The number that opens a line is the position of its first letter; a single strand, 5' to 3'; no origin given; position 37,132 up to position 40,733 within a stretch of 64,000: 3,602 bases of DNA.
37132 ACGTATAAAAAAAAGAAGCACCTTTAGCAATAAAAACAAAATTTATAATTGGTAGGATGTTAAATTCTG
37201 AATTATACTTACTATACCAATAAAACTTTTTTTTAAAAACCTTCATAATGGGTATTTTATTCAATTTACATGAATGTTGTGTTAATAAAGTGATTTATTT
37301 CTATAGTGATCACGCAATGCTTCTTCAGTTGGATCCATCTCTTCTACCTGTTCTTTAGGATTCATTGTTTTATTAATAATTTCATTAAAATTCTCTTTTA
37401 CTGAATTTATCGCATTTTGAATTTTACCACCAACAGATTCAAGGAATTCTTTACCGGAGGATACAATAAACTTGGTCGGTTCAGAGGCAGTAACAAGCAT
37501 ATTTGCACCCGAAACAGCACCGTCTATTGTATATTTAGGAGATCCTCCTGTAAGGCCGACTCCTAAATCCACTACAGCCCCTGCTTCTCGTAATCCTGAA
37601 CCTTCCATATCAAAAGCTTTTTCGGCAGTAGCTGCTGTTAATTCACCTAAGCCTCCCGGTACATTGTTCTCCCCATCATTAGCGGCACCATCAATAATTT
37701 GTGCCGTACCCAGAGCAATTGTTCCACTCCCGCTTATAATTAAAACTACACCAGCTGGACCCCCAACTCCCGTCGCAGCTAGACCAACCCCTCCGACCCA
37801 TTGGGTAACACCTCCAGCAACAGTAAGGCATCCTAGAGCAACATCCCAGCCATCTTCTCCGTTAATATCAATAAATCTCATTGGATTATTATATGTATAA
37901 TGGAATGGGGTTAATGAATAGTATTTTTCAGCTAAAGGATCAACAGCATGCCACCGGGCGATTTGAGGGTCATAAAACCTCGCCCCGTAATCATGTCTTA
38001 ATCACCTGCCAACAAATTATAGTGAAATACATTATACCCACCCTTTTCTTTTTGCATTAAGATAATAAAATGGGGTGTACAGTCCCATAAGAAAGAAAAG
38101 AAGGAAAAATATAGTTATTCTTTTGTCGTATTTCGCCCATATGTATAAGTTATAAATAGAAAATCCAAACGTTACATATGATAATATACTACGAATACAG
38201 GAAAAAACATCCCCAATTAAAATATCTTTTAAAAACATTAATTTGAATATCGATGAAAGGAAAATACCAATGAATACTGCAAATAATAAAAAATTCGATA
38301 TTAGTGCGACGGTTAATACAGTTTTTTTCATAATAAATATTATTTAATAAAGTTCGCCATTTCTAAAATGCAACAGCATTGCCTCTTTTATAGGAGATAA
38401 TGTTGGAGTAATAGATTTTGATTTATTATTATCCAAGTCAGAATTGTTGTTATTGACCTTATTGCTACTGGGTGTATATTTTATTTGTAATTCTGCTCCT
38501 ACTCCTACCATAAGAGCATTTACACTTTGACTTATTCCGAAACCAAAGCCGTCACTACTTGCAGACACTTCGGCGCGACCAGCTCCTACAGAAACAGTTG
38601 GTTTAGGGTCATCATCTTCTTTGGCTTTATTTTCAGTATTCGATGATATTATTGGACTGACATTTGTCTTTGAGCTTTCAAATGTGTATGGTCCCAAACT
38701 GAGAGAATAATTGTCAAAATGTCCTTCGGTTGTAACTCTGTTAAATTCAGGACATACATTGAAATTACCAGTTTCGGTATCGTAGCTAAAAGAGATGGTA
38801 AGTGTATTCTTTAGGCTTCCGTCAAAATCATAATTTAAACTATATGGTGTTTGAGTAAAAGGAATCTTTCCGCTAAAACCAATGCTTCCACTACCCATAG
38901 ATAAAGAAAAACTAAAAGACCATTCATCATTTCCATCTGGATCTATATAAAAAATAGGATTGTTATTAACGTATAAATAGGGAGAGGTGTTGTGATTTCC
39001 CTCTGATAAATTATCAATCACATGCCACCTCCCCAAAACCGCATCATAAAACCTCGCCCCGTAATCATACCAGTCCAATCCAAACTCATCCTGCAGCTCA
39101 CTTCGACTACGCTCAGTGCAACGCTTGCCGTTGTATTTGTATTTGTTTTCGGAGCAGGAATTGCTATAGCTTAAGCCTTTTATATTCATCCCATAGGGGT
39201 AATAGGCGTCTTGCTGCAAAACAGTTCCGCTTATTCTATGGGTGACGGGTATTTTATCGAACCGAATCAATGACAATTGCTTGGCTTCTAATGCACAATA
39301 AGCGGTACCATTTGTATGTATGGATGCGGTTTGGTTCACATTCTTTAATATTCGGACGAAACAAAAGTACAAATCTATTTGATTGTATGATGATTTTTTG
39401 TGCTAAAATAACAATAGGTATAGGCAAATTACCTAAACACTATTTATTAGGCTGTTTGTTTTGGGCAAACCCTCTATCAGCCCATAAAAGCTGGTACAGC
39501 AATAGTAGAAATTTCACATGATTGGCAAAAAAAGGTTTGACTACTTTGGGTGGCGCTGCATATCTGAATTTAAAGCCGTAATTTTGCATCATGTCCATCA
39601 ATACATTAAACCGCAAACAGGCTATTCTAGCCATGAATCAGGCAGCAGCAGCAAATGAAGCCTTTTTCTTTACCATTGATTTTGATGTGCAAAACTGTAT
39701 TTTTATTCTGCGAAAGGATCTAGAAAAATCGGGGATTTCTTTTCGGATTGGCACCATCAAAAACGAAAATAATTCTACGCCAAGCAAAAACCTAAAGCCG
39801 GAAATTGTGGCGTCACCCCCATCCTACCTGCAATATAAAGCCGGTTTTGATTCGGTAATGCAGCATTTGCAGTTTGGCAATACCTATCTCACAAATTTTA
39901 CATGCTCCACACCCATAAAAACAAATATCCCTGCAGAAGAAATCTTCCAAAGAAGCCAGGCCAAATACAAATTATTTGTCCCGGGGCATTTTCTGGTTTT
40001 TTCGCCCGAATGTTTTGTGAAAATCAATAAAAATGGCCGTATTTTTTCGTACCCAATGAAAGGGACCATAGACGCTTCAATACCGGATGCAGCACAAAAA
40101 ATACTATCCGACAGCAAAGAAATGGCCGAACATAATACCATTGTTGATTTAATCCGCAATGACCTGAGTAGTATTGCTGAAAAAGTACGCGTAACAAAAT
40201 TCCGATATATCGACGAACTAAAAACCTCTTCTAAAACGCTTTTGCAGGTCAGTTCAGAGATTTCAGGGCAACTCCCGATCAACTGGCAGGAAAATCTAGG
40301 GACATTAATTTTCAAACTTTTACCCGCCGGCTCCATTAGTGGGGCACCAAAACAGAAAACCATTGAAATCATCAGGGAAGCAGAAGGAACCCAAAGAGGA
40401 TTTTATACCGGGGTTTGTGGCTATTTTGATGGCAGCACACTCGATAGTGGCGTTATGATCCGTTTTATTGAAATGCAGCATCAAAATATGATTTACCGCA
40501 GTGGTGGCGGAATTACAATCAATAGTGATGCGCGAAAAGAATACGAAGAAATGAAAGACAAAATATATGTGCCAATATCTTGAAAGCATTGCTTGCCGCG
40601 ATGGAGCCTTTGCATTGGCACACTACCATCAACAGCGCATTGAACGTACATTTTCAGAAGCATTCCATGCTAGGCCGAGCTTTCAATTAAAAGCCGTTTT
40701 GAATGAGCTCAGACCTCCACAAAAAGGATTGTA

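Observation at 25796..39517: Array of eight orphan Rhs/YD C-terminal toxin cassettes with immunity-type genes and no full-length rhs gene in the window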

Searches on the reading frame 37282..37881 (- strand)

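Call 5: search_protein_families(library=pfam, proteins=[window:37282-37881:-], max_evalue=0.01)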
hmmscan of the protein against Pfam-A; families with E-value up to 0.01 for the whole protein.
window:37282-37881:- (199 aa): 0 families

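Call 6: search_protein_families(library=ncbifam, proteins=[window:37282-37881:-], max_evalue=0.01)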
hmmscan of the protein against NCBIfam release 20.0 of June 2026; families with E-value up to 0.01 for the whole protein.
window:37282-37881:- (199 aa): 0 families

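Call 13: search_protein_families(library=pfam, proteins=[window:37285-37878:-], max_evalue=10)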
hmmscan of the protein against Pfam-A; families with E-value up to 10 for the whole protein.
seq(198 aa): 1 family
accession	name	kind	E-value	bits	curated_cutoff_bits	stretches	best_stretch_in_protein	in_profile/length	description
PF24621.2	DHQS_C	-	0.04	14.3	27.6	1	133-190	4-61/144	3-dehydroquinate synthase C-terminal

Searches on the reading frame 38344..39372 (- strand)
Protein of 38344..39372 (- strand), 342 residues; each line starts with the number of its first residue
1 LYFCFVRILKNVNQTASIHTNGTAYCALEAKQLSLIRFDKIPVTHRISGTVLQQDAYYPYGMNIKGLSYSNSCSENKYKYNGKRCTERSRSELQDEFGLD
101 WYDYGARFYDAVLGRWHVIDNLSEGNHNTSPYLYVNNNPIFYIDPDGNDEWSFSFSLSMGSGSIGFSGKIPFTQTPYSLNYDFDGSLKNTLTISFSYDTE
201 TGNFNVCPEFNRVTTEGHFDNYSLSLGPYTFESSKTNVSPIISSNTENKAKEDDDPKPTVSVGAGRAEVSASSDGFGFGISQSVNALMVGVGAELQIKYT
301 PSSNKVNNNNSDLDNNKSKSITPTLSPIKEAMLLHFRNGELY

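Call 5: search_protein_families(library=pfam, proteins=[window:38344-39372:-], max_evalue=0.01)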
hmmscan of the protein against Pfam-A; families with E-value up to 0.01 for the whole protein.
window:38344-39372:- (342 aa): 0 families

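Call 6: search_protein_families(library=ncbifam, proteins=[window:38344-39372:-], max_evalue=0.01)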
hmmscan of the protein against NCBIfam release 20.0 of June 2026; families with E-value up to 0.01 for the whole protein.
window:38344-39372:- (342 aa): 1 family
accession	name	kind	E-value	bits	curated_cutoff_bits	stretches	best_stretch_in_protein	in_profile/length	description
TIGR03696.1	Rhs_assc_core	domain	3e-14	53.3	32.5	1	57-147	1-75/76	RHS repeat-associated core domain-containing protein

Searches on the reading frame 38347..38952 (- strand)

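Call 13: search_protein_families(library=pfam, proteins=[window:38347-38952:-], max_evalue=10)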
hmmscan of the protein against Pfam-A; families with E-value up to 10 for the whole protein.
seq(202 aa): 2 families
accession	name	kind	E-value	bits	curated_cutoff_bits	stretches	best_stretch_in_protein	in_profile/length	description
PF21413.3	SHQ1-like_CS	-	0.024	15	27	1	30-82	36-86/93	SHQ1-like, CS domain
PF13505.12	OMP_b-brl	-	0.037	14.6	28.7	1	111-176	15-83/175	Outer membrane protein beta-barrel domain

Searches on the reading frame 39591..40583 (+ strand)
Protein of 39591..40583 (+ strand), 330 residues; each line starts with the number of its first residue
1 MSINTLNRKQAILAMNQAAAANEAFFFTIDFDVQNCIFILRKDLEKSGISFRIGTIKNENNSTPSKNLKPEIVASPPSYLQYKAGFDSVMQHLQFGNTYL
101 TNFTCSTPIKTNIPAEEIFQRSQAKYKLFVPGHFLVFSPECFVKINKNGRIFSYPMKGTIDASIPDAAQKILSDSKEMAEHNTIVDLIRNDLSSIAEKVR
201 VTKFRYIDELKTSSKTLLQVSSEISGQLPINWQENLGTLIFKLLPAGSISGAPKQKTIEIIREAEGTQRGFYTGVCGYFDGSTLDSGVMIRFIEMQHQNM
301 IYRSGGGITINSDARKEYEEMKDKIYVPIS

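Call 10: find_encoding_contigs(protein=window:39591-40583:+, flank=10000, max_places=4)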
Protein window:39591-40583:+ (330 aa): no gene with exactly this product is on record in the collection.
